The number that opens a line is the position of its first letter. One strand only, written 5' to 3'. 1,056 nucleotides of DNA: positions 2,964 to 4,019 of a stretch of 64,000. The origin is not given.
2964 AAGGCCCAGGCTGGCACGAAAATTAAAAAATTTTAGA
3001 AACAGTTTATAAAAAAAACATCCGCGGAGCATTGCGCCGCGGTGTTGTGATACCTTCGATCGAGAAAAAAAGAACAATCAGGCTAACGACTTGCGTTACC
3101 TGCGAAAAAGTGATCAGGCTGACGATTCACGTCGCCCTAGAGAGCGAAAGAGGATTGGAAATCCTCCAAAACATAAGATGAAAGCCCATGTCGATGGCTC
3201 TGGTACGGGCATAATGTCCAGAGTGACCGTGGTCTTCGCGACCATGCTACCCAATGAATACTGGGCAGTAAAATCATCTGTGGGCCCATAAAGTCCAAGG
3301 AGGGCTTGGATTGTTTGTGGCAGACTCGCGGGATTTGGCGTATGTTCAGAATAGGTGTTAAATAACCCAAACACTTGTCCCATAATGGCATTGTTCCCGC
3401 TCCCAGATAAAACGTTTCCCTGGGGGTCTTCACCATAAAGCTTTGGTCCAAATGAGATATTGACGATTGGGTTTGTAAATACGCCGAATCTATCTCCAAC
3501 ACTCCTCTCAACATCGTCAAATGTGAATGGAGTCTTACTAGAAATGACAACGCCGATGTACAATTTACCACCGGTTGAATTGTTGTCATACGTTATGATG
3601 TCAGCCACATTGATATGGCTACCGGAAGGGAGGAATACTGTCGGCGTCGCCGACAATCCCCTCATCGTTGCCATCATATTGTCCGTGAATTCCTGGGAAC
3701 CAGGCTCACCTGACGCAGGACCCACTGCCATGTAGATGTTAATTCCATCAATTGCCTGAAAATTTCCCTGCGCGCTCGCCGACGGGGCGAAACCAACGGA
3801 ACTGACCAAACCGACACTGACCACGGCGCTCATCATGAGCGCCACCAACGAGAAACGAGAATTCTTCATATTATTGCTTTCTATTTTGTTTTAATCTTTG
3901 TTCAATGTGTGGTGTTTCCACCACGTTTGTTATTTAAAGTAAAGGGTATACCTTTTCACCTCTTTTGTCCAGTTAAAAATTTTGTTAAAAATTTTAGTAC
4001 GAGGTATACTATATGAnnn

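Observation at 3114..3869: GC-elevated gene encoding a PEP-CTERM-tagged secreted protein in a genome context with no exosortase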

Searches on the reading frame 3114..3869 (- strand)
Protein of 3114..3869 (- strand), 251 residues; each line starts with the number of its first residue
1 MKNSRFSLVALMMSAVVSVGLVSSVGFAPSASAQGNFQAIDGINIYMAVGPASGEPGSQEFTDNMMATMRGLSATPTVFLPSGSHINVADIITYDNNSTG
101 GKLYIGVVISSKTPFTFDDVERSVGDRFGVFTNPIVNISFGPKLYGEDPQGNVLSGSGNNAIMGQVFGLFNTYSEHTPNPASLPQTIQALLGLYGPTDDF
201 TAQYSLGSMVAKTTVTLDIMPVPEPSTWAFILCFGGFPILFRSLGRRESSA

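Call 5: search_protein_families(library=pfam, proteins=[window:3114-3869:-], max_evalue=0.1)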
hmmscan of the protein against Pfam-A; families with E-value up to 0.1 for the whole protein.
window:3114-3869:- (251 aa): 1 family
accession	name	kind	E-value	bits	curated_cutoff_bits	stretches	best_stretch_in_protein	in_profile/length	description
PF07589.16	PEP-CTERM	-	0.095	13.3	20.7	0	221-235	1-15/24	PEP-CTERM motif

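Call 6: search_protein_families(library=ncbifam, proteins=[window:3114-3869:-], max_evalue=10)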
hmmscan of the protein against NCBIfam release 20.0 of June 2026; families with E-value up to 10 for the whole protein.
window:3114-3869:- (251 aa): 3 families
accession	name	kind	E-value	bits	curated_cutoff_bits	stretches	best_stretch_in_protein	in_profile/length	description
NF035944.1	PEPxxWA-CTERM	domain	0.0052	16.7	35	1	222-232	1-11/24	PEPxxWA-CTERM sorting domain-containing protein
NF038126.1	PEP_CTERM_FxDxF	subfamily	0.021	15.1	50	1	214-233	134-153/165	FxDxF family PEP-CTERM protein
NF038129.1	PEP_NF038129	equivalog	0.026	14.4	65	1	211-232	162-181/194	NF038129 family PEP-CTERM protein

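Call 9: find_homologous_proteins(query=window:3114-3869:-, max_evalue=0.01)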
Query window:3114-3869:- (251 aa): 1 proteins with E <= 0.01 among 704 candidates.
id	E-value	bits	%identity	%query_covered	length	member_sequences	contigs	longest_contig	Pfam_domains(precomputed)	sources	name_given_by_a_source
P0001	1.9e-153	527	100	96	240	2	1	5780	-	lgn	-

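Call 11: find_encoding_contigs(protein=P0001, flank=10000)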
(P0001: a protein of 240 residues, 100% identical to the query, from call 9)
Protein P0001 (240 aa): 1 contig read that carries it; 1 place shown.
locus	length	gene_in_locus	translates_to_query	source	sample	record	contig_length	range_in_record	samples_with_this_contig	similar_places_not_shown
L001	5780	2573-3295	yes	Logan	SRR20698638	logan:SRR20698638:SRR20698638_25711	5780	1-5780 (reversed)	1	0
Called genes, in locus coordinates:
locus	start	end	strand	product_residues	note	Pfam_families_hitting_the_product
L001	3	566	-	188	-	?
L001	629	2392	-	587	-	PF05157:MshEN, PF00437:T2SSE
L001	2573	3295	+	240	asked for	-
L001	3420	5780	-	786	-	?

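Call 16: search_protein_representatives(protein=window:3114-3869:-)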
Query: 251 residues. Proteins with E-value up to 0.001 (for the whole library): 15; up to 1e-10: 10; up to 1e-30: 1. The best 15 are listed.
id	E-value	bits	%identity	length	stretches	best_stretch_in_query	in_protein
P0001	6.1e-154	526.8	100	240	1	12-251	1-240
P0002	4.3e-30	121.3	42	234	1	8-242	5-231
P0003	8.0e-26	107.3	35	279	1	8-233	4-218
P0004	9.4e-24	100.5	40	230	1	27-231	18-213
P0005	2.0e-17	79.8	33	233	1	43-242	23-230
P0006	4.9e-17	78.5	32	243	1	13-236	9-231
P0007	2.3e-16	76.3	35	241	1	8-239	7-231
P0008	4.8e-15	72.0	35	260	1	14-249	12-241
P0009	3.4e-13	66.0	35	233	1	43-231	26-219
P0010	6.4e-11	58.5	31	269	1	41-230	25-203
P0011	2.9e-08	49.8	30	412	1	15-228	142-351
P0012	8.1e-05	38.5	25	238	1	14-241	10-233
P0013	1.1e-04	38.2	24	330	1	43-221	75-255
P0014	2.7e-04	36.8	29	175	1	79-242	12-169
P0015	8.3e-04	35.2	28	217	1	42-247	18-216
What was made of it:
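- Family: 14 homologues were found by exhaustive HMMER (call 16). No close homologue exists anywhere: the best is 42% identical among 1.84 billion representatives (call 16).
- Tried and rejected: The exhaustive representative search was needed (call 16).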

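Call 24: find_encoding_contigs(protein=P0002, flank=10000, max_places=4)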
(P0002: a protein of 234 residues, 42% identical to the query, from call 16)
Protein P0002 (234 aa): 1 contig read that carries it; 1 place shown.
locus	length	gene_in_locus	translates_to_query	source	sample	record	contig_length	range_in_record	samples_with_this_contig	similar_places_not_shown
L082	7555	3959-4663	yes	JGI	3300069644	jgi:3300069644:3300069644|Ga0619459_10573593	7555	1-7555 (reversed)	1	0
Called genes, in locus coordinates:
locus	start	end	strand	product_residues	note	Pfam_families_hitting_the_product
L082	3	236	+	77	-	?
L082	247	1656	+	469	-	-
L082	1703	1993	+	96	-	-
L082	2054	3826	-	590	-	PF05157:MshEN, PF00437:T2SSE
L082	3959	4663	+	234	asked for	-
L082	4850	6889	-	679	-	-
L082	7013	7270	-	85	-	-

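Call 26: find_encoding_contigs(protein=P0004, flank=10000, max_places=4)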
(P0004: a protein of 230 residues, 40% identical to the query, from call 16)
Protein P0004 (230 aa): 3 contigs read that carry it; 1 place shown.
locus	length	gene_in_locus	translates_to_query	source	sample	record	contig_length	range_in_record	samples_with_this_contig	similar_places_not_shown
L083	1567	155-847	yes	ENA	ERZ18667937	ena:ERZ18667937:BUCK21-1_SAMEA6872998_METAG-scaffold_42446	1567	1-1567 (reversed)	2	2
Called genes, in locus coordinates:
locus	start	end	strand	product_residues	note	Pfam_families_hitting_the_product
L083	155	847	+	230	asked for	-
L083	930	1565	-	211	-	?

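Call 27: find_encoding_contigs(protein=P0003, flank=10000, max_places=4)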
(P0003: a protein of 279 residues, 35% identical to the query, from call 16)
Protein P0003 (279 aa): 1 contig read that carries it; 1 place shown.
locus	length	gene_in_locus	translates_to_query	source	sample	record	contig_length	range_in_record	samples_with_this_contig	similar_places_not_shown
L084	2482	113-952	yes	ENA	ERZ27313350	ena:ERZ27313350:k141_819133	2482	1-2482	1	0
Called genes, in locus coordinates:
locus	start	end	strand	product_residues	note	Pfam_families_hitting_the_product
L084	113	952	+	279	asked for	-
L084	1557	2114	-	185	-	-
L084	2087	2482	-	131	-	?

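Call 28: find_encoding_contigs(protein=P0005, flank=10000, max_places=4)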
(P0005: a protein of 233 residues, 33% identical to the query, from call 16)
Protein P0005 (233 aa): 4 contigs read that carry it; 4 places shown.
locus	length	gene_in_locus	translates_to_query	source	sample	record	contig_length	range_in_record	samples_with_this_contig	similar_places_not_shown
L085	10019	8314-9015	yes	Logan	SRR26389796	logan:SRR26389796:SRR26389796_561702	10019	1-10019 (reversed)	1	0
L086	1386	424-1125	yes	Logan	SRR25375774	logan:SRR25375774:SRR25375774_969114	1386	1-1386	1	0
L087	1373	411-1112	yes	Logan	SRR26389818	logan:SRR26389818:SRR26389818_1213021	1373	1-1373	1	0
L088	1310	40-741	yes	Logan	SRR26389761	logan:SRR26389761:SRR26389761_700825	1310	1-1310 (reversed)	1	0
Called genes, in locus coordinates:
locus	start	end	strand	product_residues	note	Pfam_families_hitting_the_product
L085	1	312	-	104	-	?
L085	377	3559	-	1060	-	PF04563:RNA_pol_Rpb2_1, PF04561:RNA_pol_Rpb2_2, PF04565:RNA_pol_Rpb2_3, PF10385:RNA_pol_Rpb2_45, PF00562:RNA_pol_Rpb2_6, PF04560:RNA_pol_Rpb2_7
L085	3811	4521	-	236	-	PF01746:tRNA_m1G_MT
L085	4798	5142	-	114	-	PF13083:KH_KhpA-B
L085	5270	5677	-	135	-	-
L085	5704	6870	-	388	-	PF00266:Aminotran_5, PF01212:Beta_elim_lyase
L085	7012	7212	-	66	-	-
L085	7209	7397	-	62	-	-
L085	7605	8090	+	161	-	PF14584:DUF4446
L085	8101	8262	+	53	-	-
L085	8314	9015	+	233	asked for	-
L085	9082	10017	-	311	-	?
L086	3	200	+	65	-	?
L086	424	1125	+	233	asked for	-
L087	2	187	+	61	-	?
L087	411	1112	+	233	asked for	-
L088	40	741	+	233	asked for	-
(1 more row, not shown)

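Call 34: find_encoding_contigs(protein=P0006, flank=10000, max_places=3)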
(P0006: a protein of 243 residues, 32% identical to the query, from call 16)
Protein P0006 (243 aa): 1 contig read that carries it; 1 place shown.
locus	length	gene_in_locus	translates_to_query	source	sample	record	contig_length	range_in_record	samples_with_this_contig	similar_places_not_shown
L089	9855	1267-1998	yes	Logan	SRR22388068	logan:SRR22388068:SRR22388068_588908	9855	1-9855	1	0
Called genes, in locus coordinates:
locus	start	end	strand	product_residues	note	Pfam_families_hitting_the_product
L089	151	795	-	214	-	PF01936:NYN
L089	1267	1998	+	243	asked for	-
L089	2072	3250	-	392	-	-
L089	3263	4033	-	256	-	-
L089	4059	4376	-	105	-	-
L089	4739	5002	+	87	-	-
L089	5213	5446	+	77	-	-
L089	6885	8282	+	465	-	-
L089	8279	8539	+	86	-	-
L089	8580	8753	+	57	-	-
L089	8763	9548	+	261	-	PF05707:Zot (weak)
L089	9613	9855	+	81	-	?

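Call 35: find_encoding_contigs(protein=P0007, flank=10000, max_places=3)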
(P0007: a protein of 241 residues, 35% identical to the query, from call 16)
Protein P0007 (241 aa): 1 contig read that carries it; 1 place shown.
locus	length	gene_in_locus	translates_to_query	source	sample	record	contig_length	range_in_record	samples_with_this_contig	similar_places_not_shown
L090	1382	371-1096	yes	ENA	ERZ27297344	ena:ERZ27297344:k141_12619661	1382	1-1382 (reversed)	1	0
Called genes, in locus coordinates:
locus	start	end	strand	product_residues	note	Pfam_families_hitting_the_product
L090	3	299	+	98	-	?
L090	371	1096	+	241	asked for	-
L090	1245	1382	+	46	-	?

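Call 36: find_encoding_contigs(protein=P0008, flank=10000, max_places=3)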
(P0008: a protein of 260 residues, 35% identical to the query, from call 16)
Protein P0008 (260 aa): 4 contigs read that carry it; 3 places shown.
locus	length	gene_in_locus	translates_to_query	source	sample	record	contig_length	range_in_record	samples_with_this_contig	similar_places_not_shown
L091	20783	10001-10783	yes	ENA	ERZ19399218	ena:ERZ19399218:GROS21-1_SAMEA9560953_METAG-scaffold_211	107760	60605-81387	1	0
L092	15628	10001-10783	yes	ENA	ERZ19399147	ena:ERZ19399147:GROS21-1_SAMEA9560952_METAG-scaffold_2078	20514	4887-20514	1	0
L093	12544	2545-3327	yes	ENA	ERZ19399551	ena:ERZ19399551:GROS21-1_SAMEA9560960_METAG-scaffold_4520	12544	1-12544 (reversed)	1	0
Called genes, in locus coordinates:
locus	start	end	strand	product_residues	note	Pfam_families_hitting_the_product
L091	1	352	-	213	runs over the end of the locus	PF00583:Acetyltransf_1, PF13673:Acetyltransf_10 (weak)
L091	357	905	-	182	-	PF00075:RNase_H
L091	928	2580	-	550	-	PF01368:DHH, PF02272:DHHA1, PF17768:RecJ_OB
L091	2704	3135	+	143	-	PF11969:DcpS_C, PF01230:HIT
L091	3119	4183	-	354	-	PF00162:PGK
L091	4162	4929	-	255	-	PF00121:TIM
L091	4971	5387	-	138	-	-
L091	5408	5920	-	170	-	-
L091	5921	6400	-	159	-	-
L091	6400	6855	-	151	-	-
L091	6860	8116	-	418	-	PF28597:T2SSF_N (weak), PF00482:T2SSF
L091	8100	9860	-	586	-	PF05157:MshEN, PF00437:T2SSE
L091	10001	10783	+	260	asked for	-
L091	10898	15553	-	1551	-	PF07705:CARDB (faint), PF18998:Flg_new_2 (weak)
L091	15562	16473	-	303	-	PF21722:Gly_rich_2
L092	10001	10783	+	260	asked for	-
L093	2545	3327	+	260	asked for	-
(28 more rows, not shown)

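Call 43: find_homologous_proteins(query=A1, max_evalue=0.001)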
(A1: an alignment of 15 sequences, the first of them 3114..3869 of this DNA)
Query A1 (15 sequences) (251 aa, profile of the alignment): 2 proteins with E <= 0.001 among 8000 candidates.
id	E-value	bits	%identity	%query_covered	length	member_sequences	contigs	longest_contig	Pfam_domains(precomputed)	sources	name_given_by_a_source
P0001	1.2e-69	252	100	96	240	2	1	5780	-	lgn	-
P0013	1.5e-57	213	24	74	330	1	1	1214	-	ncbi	-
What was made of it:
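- Tried and rejected: The word-index homologue search with the protein, and again with the family alignment, returned essentially only the query itself (calls 9, 43).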

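Call 46: find_related_loci(query=A2, collection=metagenome_contigs, flank=10000)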
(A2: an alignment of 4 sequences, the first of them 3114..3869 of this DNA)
Query A2 (251 aa) in metagenome_contigs; peptide patterns used: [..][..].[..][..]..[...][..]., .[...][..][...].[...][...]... (x = any residue, [..] = any of these).
37 stretches matched a pattern; 1 encode a relative of the query (tblastn E <= 1e-3); 1 distinct loci.
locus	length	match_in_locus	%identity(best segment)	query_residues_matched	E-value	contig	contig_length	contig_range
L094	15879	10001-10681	36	8-246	3e-32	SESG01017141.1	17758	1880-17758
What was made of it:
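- Homologous cassettes are embedded the same way in JGI and ENA assemblies from other samples (calls 24, 36, 46).
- Tried and rejected: With four sequences it gave one locus, L094 (call 46).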

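Call 48: search_protein_families(library=pfam, proteins=[P0002, P0004, P0005, P0006, P0007, P0008, P0009, P0012, P0014, P0015], max_evalue=1)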
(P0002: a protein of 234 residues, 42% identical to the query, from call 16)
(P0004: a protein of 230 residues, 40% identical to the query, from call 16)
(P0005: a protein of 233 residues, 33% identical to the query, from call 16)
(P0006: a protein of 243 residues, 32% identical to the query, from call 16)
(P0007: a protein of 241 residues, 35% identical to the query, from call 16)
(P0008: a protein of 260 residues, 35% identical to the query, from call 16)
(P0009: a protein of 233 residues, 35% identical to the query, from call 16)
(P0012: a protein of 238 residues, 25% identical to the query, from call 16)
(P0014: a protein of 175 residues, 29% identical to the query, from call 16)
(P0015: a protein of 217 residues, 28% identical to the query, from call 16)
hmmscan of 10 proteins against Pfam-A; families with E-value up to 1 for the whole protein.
P0002 (234 aa): 1 family
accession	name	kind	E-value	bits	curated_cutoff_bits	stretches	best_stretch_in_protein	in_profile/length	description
PF07589.16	PEP-CTERM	-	0.00066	20.1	20.7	1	212-234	2-24/24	PEP-CTERM motif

P0004 (230 aa): 1 family
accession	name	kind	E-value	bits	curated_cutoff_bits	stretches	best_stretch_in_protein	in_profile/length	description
PF07589.16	PEP-CTERM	-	0.021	15.3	20.7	1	204-219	2-18/24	PEP-CTERM motif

P0005 (233 aa): 1 family
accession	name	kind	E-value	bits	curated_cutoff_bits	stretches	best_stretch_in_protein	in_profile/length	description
PF07589.16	PEP-CTERM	-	0.00068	20.1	20.7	1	211-233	2-24/24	PEP-CTERM motif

P0006 (243 aa): 1 family
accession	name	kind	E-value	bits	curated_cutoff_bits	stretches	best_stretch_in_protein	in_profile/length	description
PF07589.16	PEP-CTERM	-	0.00028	21.3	20.7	1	218-243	1-24/24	PEP-CTERM motif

P0007 (241 aa): 1 family
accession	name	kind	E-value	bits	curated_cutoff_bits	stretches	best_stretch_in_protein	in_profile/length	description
PF07589.16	PEP-CTERM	-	0.0047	17.4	20.7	1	215-231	2-19/24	PEP-CTERM motif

P0008 (260 aa): 1 family
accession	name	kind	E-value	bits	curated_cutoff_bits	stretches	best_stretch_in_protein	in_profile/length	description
PF07589.16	PEP-CTERM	-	6.9e-06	26.4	20.7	1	214-239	1-24/24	PEP-CTERM motif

P0009 (233 aa): 1 family
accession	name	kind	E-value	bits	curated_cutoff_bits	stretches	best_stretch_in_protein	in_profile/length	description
PF07589.16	PEP-CTERM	-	9.2e-05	22.8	20.7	1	210-232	2-24/24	PEP-CTERM motif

P0012 (238 aa): 1 family
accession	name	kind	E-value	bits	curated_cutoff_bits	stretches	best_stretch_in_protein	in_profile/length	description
PF07589.16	PEP-CTERM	-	0.00044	20.7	20.7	1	214-237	1-24/24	PEP-CTERM motif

P0014 (175 aa): 1 family
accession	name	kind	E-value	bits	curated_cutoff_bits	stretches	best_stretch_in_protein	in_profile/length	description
PF07589.16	PEP-CTERM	-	1e-05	25.8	20.7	1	150-172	2-24/24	PEP-CTERM motif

P0015 (217 aa): 1 family
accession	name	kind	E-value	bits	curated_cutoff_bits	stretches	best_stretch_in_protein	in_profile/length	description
PF07589.16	PEP-CTERM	-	0.0065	17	20.7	1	192-216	2-24/24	PEP-CTERM motif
